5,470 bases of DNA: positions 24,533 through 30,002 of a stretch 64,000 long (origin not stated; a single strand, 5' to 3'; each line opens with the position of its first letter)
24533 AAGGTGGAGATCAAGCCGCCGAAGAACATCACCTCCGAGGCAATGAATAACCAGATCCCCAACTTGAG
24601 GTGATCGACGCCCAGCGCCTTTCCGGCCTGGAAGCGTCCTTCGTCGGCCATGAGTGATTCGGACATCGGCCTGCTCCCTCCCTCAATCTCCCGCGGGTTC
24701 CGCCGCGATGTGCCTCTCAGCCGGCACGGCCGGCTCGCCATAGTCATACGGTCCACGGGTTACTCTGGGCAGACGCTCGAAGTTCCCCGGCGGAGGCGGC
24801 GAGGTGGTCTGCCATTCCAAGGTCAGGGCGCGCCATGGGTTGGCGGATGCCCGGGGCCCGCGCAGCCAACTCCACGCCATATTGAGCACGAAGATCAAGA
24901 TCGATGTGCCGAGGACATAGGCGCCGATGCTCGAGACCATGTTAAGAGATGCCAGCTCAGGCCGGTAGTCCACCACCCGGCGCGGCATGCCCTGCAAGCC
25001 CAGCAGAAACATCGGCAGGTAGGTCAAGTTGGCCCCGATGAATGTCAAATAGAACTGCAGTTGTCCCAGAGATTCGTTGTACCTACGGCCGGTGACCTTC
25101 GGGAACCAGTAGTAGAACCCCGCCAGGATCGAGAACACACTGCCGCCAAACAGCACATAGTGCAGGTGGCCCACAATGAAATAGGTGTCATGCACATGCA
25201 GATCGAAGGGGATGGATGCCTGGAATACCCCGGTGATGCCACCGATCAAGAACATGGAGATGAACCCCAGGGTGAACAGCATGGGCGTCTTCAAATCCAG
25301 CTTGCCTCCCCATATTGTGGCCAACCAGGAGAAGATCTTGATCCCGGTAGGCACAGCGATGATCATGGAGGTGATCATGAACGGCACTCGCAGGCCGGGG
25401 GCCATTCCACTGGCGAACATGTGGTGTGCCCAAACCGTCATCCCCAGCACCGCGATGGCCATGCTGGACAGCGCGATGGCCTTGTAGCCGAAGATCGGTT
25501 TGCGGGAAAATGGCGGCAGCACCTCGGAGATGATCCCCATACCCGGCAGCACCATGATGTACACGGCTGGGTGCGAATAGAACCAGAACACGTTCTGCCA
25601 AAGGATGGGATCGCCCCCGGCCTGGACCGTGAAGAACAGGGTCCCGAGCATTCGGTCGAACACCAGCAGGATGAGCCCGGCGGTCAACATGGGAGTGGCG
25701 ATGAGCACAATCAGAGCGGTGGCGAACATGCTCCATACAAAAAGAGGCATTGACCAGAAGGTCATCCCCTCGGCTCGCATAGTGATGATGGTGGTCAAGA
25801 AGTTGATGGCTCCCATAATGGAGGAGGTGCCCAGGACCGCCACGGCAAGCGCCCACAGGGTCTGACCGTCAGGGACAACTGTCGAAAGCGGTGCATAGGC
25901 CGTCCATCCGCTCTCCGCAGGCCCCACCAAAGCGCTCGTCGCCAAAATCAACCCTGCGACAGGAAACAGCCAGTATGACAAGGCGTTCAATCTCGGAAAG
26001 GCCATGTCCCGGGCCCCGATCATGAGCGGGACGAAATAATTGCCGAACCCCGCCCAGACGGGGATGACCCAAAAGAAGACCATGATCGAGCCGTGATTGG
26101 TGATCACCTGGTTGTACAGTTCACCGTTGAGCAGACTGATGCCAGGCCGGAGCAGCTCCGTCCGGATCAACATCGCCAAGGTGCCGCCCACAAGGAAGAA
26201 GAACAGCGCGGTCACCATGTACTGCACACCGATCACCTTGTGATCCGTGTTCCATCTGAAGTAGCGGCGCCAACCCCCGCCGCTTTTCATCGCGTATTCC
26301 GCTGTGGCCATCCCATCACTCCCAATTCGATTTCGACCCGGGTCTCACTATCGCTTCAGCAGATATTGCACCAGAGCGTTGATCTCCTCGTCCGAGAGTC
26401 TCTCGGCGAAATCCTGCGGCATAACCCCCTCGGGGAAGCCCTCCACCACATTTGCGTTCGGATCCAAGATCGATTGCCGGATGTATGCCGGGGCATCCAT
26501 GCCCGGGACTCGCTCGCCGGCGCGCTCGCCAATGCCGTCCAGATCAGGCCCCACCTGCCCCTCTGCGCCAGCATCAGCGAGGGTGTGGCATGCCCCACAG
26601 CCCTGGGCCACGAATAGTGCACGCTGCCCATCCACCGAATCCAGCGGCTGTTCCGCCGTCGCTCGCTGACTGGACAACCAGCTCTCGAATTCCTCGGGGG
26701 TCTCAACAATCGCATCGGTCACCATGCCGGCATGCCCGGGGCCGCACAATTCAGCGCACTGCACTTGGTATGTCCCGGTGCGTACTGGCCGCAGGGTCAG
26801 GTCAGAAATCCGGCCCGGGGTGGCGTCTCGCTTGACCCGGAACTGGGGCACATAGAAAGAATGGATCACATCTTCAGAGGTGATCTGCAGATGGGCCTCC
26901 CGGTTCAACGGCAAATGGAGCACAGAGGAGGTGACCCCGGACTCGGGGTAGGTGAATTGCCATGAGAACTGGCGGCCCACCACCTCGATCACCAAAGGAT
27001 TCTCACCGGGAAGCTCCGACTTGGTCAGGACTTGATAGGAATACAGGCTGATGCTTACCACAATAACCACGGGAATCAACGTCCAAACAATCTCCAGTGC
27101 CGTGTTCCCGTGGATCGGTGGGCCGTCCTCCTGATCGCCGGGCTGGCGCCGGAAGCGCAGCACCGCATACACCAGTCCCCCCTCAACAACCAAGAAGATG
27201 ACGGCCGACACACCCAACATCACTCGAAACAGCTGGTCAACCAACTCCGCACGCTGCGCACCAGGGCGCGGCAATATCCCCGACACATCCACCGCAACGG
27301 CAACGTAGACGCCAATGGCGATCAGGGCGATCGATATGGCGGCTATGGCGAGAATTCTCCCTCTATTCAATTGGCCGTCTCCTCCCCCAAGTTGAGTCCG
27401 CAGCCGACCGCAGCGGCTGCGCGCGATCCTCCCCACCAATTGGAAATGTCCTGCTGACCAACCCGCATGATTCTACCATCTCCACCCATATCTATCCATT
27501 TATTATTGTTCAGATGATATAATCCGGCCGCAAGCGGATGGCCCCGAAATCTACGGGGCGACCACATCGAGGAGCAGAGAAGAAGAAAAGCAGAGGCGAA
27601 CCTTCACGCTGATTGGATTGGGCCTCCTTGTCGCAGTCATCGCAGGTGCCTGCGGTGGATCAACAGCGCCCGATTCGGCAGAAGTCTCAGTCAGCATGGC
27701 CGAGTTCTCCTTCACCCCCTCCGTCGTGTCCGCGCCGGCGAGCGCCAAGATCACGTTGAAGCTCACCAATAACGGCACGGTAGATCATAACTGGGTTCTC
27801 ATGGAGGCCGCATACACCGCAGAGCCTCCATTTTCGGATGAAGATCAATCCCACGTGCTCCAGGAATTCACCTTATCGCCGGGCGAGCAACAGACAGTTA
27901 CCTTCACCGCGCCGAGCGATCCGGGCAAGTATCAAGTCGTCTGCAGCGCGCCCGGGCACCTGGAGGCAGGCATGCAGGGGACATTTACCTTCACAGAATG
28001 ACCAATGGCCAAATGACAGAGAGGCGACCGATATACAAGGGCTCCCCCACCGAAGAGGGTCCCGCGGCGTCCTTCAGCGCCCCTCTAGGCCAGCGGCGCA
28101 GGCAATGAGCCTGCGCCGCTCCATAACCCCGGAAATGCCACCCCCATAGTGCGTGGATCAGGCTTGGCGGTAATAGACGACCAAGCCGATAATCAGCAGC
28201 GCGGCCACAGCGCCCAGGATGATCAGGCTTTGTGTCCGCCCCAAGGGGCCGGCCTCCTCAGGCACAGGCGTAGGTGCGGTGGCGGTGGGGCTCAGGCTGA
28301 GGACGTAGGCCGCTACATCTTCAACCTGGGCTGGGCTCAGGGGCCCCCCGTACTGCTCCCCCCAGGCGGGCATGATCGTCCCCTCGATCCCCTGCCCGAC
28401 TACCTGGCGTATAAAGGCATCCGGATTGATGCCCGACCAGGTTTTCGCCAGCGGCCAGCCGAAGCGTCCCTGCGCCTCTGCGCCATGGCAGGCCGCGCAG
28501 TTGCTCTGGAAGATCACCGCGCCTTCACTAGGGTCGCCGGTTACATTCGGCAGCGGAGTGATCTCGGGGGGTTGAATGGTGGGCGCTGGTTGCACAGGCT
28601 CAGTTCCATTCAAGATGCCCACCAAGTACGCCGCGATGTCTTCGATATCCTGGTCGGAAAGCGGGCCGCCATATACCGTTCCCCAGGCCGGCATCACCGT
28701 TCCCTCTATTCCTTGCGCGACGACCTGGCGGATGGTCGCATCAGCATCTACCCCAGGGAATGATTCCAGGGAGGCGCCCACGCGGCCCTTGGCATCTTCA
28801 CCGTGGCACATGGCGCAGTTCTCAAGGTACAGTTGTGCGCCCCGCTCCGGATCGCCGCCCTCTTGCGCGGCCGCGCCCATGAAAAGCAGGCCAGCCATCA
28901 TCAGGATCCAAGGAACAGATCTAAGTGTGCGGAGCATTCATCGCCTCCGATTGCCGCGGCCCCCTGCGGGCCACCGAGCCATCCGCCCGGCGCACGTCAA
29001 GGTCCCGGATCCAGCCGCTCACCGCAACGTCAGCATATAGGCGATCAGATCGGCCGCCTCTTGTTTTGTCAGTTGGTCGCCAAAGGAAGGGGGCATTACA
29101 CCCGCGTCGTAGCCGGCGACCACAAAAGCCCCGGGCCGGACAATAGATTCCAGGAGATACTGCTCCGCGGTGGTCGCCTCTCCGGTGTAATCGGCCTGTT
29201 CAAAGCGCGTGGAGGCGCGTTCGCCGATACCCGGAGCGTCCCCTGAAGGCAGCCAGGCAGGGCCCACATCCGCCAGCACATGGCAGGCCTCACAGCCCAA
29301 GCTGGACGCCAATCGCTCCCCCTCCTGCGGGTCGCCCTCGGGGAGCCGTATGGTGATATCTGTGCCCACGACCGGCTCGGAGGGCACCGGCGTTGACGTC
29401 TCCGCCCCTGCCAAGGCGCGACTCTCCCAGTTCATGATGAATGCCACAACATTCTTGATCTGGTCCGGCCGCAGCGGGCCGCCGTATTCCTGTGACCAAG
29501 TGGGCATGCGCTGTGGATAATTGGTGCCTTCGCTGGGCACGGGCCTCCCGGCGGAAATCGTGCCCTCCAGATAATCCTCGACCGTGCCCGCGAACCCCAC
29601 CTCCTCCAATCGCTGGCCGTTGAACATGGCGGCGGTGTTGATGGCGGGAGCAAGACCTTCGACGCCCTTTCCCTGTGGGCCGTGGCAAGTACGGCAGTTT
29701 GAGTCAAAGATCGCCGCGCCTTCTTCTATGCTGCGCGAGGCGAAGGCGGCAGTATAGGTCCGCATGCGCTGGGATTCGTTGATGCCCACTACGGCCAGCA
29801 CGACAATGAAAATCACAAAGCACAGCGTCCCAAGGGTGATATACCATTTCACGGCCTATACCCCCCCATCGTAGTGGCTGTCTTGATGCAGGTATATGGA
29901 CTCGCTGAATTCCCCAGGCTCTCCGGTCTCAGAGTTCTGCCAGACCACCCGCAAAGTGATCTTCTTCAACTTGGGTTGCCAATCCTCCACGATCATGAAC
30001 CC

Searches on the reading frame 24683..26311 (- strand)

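Call 42: search_protein_families(library=pfam, proteins=[window:24683-26311:-], max_evalue=0.00001)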
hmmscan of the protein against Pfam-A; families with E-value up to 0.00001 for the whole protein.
window:24683-26311:- (542 aa): 1 family
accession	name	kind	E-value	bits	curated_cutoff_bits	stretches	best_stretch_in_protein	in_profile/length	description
PF00115.25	COX1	-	5.5e-163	543.3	34.8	1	27-466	2-436/436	Cytochrome C and Quinol oxidase polypeptide I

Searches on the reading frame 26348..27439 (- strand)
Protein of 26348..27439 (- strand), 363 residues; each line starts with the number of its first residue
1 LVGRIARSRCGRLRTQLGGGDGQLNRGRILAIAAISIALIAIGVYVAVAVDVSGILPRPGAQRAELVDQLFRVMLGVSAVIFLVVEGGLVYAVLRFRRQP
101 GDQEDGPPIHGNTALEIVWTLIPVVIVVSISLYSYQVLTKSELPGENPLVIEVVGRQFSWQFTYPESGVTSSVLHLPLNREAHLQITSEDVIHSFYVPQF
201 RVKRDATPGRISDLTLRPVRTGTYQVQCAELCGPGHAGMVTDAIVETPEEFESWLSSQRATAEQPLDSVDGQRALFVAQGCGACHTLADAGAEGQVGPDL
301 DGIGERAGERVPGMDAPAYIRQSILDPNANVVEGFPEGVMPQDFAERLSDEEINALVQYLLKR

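Call 42: search_protein_families(library=pfam, proteins=[window:26348-27439:-], max_evalue=0.00001)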
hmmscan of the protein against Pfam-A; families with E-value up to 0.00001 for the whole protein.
window:26348-27439:- (363 aa): 4 families
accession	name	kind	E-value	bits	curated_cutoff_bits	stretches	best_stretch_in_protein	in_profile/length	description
PF00116.26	COX2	-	3.5e-18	66.1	22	1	174-239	48-113/120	Cytochrome C oxidase subunit II, periplasmic domain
PF02790.20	COX2_TM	-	7e-15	55.4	22.8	1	64-137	16-88/88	Cytochrome C oxidase subunit II, transmembrane domain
PF00034.26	Cytochrom_C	-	8.6e-10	40.2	21.3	1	273-362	5-88/90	Cytochrome c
PF13442.11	Cytochrome_CBB3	-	2.1e-06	28.4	27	1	277-360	10-68/68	Cytochrome C oxidase, cbb3-type, subunit III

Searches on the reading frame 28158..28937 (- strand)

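Call 42: search_protein_families(library=pfam, proteins=[window:28158-28937:-], max_evalue=0.00001)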
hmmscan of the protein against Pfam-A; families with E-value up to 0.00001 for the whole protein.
window:28158-28937:- (259 aa): 2 families
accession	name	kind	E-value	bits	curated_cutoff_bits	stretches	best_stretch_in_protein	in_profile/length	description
PF13442.11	Cytochrome_CBB3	-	3.1e-28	98.3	27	2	29-105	2-68/68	Cytochrome C oxidase, cbb3-type, subunit III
PF00034.26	Cytochrom_C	-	4e-21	76.6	21.3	2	138-216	3-90/90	Cytochrome c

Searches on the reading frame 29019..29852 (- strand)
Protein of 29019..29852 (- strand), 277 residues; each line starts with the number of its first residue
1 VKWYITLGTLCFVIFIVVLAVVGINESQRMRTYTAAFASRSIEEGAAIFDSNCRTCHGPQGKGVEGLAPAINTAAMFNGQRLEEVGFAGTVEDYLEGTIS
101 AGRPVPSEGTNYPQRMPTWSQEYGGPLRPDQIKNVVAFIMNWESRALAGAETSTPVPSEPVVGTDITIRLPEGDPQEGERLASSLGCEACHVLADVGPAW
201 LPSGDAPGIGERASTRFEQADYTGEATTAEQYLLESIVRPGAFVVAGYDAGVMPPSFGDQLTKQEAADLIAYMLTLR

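Call 42: search_protein_families(library=pfam, proteins=[window:29019-29852:-], max_evalue=0.00001)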
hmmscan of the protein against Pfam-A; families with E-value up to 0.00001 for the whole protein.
window:29019-29852:- (277 aa): 2 families
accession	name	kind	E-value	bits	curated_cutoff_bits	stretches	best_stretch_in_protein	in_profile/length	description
PF00034.26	Cytochrom_C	-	9.4e-17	62.6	21.3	1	42-141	1-88/90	Cytochrome c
PF13442.11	Cytochrome_CBB3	-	2.3e-13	50.7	27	1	42-139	3-68/68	Cytochrome C oxidase, cbb3-type, subunit III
